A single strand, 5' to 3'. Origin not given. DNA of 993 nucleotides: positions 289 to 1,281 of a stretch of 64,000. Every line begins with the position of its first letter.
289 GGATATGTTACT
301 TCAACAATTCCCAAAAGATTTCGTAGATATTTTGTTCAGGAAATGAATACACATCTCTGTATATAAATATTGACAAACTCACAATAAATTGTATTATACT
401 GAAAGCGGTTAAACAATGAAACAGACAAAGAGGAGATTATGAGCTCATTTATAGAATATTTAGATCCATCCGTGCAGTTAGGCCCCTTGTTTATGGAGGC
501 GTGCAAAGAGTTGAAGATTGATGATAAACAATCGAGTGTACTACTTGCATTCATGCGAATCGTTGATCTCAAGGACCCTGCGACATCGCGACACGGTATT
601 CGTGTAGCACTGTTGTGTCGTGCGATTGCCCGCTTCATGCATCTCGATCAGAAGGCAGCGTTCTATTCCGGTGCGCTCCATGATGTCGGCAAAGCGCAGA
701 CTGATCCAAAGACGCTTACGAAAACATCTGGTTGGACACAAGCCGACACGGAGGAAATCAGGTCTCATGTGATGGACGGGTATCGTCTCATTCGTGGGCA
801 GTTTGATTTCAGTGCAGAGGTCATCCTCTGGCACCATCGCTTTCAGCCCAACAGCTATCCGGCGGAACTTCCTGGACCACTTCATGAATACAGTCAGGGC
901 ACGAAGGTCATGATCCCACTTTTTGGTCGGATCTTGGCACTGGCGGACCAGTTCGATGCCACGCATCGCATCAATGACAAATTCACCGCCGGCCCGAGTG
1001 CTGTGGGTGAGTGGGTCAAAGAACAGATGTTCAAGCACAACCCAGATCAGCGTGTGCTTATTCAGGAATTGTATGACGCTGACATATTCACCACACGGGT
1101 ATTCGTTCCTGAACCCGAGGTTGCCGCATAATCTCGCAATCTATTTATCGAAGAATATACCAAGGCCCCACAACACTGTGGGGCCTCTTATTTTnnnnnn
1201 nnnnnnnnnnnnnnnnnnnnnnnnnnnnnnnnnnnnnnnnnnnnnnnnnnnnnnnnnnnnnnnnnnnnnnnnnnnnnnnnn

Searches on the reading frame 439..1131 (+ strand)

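Call 57: search_protein_families(library=pfam, proteins=[window:439-1131:+], max_evalue=0.01)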
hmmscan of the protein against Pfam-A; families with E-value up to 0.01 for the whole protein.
window:439-1131:+ (230 aa): 3 families
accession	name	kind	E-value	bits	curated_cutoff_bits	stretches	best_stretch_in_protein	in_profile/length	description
PF01966.28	HD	-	2.7e-13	50.7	22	1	51-174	3-115/116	HD domain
PF13487.12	HD_5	-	1.9e-07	31.4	27.2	1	38-176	3-140/170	HD domain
PF08668.18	HDOD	-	0.00059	19.8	22.9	1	49-86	95-133/196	HDOD domain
